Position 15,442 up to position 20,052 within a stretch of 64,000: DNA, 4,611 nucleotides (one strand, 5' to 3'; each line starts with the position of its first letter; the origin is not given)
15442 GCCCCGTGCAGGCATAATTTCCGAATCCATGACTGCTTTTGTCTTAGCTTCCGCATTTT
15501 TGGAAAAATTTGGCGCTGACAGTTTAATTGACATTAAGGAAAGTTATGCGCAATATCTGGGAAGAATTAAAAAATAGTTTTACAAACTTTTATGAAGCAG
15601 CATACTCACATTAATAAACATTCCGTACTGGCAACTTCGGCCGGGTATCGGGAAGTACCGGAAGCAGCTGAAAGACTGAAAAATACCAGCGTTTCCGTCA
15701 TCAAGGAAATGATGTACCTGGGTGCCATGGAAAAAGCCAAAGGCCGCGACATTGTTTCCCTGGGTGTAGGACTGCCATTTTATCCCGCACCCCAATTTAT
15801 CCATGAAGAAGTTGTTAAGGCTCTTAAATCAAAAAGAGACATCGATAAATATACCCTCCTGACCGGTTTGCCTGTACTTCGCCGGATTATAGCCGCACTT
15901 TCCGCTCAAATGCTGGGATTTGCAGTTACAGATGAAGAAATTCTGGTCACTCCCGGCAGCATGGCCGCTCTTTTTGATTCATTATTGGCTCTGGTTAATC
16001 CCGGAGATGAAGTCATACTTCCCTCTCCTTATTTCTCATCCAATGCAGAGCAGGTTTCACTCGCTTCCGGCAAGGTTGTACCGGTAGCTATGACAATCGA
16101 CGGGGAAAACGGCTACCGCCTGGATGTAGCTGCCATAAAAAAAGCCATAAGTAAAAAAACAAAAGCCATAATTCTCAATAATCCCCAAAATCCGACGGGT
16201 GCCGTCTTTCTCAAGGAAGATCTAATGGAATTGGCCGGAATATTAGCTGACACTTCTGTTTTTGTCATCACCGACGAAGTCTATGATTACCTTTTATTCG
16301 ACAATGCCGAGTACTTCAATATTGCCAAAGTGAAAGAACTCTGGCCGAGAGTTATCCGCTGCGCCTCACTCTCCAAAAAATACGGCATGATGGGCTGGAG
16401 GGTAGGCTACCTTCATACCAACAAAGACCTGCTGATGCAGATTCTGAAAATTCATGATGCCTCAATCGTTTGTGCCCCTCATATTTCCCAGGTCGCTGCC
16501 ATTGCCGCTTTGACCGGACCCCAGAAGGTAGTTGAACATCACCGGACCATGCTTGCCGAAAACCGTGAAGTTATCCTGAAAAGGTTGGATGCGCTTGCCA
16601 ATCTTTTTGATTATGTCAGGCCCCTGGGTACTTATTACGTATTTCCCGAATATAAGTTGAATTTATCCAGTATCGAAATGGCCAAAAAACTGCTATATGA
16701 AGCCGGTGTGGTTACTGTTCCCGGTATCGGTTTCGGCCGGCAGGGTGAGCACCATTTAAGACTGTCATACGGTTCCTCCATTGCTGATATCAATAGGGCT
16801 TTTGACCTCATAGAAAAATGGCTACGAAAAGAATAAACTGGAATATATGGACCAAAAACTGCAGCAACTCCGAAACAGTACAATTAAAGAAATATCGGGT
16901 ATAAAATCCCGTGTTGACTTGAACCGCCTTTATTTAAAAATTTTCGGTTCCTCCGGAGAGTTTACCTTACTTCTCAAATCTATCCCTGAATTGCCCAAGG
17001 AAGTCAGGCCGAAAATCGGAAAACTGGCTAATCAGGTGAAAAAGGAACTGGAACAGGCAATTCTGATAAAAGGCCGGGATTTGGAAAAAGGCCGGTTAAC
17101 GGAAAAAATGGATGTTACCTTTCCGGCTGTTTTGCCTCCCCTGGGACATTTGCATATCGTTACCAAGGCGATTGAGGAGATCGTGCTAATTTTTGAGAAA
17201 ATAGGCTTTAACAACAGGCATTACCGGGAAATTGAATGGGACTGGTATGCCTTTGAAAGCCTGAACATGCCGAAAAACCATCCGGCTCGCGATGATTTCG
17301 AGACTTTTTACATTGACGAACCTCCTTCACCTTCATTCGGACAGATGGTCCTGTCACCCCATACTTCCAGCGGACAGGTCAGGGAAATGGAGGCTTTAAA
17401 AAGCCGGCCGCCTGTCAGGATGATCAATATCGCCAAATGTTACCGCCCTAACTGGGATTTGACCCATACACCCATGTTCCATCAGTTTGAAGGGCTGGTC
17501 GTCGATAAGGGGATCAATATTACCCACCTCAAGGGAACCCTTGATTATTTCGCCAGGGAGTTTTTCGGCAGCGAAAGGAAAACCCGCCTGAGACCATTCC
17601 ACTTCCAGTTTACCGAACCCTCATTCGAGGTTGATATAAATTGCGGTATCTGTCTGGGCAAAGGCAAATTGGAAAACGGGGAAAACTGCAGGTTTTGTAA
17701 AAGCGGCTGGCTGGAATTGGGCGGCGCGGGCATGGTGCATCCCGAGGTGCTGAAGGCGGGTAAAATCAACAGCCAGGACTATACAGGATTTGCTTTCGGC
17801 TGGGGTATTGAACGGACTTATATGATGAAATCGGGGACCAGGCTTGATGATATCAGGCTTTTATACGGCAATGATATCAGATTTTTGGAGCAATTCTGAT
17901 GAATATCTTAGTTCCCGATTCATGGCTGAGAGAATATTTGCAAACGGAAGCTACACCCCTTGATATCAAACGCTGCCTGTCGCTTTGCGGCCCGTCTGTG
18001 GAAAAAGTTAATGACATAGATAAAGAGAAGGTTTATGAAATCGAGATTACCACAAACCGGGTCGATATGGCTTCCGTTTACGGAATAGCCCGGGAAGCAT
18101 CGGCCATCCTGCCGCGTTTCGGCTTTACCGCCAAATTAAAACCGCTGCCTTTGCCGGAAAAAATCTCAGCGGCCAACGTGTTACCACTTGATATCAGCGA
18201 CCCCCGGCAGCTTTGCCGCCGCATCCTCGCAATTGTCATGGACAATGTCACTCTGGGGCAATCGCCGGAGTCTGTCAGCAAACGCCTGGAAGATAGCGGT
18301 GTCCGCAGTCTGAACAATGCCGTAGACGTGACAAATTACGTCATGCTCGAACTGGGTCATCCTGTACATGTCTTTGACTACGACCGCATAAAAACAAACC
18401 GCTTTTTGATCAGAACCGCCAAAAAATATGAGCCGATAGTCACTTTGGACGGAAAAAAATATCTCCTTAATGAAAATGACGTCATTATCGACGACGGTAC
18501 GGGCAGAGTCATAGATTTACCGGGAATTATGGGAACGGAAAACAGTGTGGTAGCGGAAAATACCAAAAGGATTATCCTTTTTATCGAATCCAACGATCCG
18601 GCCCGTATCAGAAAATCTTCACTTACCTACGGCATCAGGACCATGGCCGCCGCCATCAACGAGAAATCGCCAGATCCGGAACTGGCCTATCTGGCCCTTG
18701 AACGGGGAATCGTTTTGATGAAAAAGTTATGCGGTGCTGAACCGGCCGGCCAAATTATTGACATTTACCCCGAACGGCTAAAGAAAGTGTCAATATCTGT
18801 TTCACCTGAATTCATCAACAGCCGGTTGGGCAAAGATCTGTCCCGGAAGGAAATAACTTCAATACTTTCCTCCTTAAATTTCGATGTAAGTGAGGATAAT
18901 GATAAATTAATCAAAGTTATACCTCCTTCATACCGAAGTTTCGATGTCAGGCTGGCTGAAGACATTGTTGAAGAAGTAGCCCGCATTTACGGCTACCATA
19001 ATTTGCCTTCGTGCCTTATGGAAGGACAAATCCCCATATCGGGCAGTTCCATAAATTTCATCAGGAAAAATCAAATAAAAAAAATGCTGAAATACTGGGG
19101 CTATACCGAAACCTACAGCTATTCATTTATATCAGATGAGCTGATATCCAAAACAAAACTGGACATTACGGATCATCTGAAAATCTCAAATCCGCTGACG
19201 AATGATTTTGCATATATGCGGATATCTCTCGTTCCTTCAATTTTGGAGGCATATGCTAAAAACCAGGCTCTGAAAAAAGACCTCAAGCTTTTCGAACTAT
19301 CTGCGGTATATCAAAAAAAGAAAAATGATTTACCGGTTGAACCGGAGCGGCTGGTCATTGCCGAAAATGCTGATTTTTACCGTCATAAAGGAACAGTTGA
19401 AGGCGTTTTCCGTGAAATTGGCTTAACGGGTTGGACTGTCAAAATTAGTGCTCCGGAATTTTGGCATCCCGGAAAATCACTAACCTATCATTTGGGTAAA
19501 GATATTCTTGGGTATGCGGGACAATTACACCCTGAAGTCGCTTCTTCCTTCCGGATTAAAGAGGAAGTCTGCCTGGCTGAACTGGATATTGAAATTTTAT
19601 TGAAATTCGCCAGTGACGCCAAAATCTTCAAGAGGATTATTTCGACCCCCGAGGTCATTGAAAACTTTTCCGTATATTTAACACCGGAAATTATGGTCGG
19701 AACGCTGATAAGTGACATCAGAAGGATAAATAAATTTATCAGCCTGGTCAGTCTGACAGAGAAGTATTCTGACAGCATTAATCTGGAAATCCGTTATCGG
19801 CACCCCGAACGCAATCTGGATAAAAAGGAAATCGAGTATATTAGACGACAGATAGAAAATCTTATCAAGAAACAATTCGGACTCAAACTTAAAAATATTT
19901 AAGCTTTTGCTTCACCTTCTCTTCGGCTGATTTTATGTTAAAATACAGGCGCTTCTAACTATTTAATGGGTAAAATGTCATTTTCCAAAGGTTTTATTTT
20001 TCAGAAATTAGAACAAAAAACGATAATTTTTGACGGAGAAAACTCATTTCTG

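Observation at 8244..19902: Twelve-gene phenylalanine supra-operon: complete shikimate pathway, Phe branch, aminotransferase and PheRS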

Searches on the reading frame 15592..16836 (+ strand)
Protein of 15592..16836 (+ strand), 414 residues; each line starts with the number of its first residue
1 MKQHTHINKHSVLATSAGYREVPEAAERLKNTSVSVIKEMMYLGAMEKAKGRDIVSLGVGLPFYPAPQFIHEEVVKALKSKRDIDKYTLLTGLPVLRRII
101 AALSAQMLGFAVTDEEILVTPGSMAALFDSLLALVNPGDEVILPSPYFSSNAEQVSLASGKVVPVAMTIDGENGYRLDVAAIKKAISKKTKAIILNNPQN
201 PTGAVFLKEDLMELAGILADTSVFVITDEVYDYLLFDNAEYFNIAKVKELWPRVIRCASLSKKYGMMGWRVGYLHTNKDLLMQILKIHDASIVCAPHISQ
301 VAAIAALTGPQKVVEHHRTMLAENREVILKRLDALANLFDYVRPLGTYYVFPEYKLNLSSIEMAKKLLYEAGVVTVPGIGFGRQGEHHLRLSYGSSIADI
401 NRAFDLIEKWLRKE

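Call 3: search_protein_families(library=pfam, proteins=[window:15592-16836:+])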
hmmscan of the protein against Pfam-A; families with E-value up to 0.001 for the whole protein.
window:15592-16836:+ (414 aa): 3 families
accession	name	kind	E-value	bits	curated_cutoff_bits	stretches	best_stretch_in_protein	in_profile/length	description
PF00155.27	Aminotran_1_2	-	4.3e-55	187.8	19.7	1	53-405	2-359/361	Aminotransferase class I and II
PF01041.23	DegT_DnrJ_EryC1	-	6e-09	36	19.8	1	117-228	43-145/360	DegT/DnrJ/EryC1/StrS aminotransferase family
PF01053.26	Cys_Met_Meta_PP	-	3.8e-07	29.4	27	1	116-230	69-175/381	Cys/Met metabolism PLP-dependent enzyme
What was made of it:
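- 15592..16836 (+): Class I (AspAT I-beta-like) aminotransferase, probably aromatic/aspartate or prephenate aminotransferase. Pfam Aminotran_1_2 (call 3).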

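Call 4: search_protein_families(library=ncbifam, proteins=[window:15592-16836:+])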
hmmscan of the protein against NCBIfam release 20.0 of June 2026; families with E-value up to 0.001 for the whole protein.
window:15592-16836:+ (414 aa): 88 families (the best 25 are shown)
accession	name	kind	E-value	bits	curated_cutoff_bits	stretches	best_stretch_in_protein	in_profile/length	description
NF041364.1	GntC_guanitoxin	equivalog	5.8e-85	285.3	415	1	56-408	2-354/356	guanitoxin biosynthesis PLP-dependent (S)-gamma-hydroxy-L-arginine cyclodehydratase GntC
NF041091.1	asp_aminotase_Arch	equivalog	1e-79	268.1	550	1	34-411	9-375/376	aspartate aminotransferase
NF005817.0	PRK07683.1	equivalog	4.7e-74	249.4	575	1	27-413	7-383/387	aminotransferase A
NF004975.0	PRK06348.1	equivalog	1.7e-73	247.9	549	1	30-409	11-381/384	pyridoxal phosphate-dependent aminotransferase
NF005816.0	PRK07682.1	equivalog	1.5e-72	244.4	620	1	49-413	26-385/390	aminotransferase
NF004621.0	PRK05957.1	equivalog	2.9e-71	240.3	498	1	54-403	29-375/389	pyridoxal phosphate-dependent aminotransferase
NF004770.0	PRK06108.1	subfamily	3.5e-69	233.5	422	1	21-413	9-394/396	pyridoxal phosphate-dependent aminotransferase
NF004769.0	PRK06107.1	equivalog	1.4e-64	218.4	617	1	48-409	29-396/402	aspartate transaminase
NF005855.0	PRK07777.1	equivalog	5.7e-64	216.9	553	1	25-384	6-358/391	pyridoxal phosphate-dependent aminotransferase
NF006230.0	PRK08363.1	equivalog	9.5e-64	215.6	534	1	45-413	23-394/398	alanine aminotransferase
NF006229.0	PRK08361.1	equivalog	3e-63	214.1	624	1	32-413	17-390/391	aspartate aminotransferase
NF005588.0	PRK07309.1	equivalog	1.2e-62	212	576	1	50-413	28-388/391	pyridoxal phosphate-dependent aminotransferase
NF006756.0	PRK09276.1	subfamily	2.3e-62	211.1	507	1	25-409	4-384/387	LL-diaminopimelate aminotransferase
TIGR03540.1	DapC_direct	equivalog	6.6e-62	209.6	593.25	1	25-408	2-381/383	LL-diaminopimelate aminotransferase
NF005732.0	PRK07550.1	equivalog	5.6e-61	206.7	366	1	26-395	6-371/389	aminotransferase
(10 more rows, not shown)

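Call 45: search_solved_structures(query=window:15592-16836:+, max_evalue=1e-40)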
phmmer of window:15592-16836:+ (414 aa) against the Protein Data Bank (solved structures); distinct sequences matched with E-value up to 1e-40: 20.
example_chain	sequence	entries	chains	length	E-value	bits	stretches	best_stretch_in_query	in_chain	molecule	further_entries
1gd9_A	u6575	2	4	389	1.3e-60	208.7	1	27-412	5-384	ASPARTATE AMINOTRANSFERASE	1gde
1dju_A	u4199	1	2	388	4.9e-60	206.8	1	27-412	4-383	AROMATIC AMINOTRANSFERASE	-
1j32_A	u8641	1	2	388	3.4e-59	204.1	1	44-411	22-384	aspartate aminotransferase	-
1b5o_A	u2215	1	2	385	1.6e-54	188.7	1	48-407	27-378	PROTEIN (ASPARTATE AMINOTRANSFERASE)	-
1bkg_A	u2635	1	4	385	1.6e-54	188.7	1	48-407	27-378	ASPARTATE AMINOTRANSFERASE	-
1bjw_A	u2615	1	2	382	2.1e-54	188.3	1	48-406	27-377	ASPARTATE AMINOTRANSFERASE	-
1b5p_A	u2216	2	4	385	3.1e-54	187.8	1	48-407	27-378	PROTEIN (ASPARTATE AMINOTRANSFERASE) | ASPARTATE AMINOTRANSFERASE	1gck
1gc3_A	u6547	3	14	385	3.2e-54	187.7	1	48-407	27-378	ASPARTATE AMINOTRANSFERASE | PROTEIN (ASPARTATE AMINOTRANSFERASE)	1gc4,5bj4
5bj3_A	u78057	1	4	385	3.6e-54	187.5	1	48-407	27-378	PROTEIN (ASPARTATE AMINOTRANSFERASE)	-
6f35_A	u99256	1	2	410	1.7e-52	182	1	25-407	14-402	Aspartate aminotransferase B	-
1o4s_A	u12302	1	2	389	8e-52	179.8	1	37-412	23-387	Aspartate aminotransferase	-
8wkj_A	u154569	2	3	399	4.8e-50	174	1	37-409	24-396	Aminotransferase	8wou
6f77_A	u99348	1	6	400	2.3e-49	171.7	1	46-408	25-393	Aspartate aminotransferase A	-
4my5_A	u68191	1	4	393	7.3e-48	166.8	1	52-411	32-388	Putative amino acid aminotransferase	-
1xi9_A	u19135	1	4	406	5.4e-47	163.9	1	43-413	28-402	putative transaminase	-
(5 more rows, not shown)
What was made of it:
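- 15592..16836 (+): Closest solved structures are P. horikoshii aromatic AT 1DJU and AspAT 1GD9; prephenate ATs 6F35 and 5WMH also match (call 45).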

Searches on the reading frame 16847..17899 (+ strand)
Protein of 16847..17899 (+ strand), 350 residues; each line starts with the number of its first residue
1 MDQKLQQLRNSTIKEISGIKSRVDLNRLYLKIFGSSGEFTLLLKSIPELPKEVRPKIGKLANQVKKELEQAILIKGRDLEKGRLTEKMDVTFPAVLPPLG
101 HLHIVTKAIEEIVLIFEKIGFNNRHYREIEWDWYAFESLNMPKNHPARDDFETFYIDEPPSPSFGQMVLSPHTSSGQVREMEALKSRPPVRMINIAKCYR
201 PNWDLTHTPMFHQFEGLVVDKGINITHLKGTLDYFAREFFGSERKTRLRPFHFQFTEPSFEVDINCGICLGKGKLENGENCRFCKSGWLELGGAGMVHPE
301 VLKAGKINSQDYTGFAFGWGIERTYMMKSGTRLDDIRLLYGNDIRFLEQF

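Call 5: search_protein_families(library=pfam, proteins=[window:16847-17899:+])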
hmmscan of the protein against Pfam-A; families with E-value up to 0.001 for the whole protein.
window:16847-17899:+ (350 aa): 2 families
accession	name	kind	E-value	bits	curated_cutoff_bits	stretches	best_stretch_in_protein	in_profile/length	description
PF01409.25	tRNA-synt_2d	-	4.5e-78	262.6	19.8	1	88-350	2-246/246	tRNA synthetases class II core domain (F)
PF02912.23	Phe_tRNA-synt_N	-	3.2e-14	53.1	22.3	1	23-87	4-68/69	Aminoacyl tRNA synthetase class II, N-terminal domain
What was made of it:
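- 16847..17899 (+): pheS, PheRS alpha subunit. Pfam tRNA-synt_2d, Phe_tRNA-synt_N (call 5)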

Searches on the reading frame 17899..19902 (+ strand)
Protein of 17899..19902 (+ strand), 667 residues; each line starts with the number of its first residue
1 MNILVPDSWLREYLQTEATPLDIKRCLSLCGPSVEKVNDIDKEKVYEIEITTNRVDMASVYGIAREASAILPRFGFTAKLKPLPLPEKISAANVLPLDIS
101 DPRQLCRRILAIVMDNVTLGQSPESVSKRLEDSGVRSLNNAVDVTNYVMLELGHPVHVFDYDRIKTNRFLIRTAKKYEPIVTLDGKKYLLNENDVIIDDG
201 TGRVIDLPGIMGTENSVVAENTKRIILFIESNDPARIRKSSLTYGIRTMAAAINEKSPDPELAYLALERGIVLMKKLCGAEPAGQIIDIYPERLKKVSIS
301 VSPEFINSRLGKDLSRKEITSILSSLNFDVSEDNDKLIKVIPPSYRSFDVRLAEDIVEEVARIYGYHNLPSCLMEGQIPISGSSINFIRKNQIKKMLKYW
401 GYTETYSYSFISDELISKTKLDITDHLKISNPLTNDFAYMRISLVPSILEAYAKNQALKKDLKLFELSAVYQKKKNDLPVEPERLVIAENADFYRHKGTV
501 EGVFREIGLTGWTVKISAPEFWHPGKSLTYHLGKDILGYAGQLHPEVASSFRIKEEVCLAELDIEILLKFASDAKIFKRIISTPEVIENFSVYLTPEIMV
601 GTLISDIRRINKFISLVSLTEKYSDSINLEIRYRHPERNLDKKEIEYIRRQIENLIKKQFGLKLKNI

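Call 5: search_protein_families(library=pfam, proteins=[window:17899-19902:+])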
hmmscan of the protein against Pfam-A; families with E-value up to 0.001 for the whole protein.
window:17899-19902:+ (667 aa): 5 families
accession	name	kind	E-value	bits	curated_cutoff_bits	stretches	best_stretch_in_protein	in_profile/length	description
PF03483.22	B3_4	-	8.2e-49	166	29.3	1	106-279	2-174/174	B3/4 domain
PF17759.6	tRNA_synthFbeta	-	6.9e-43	147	22.4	1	369-564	1-214/214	Phenylalanyl tRNA synthetase beta chain CLM domain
PF03484.21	B5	-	6.2e-23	81.2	28.6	1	299-366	1-67/67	tRNA synthetase B5 domain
PF03147.19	FDX-ACB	-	0.00033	21.5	31.1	0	584-665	4-94/94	Ferredoxin-fold anticodon binding domain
PF18262.7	PhetRS_B1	-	0.00074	20.2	26.8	0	36-66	46-76/83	Phe-tRNA synthetase beta subunit B1 domain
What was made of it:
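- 17899..19902 (+): pheT, PheRS beta subunit. Pfam B3_4, B5, tRNA_synthFbeta (call 5)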
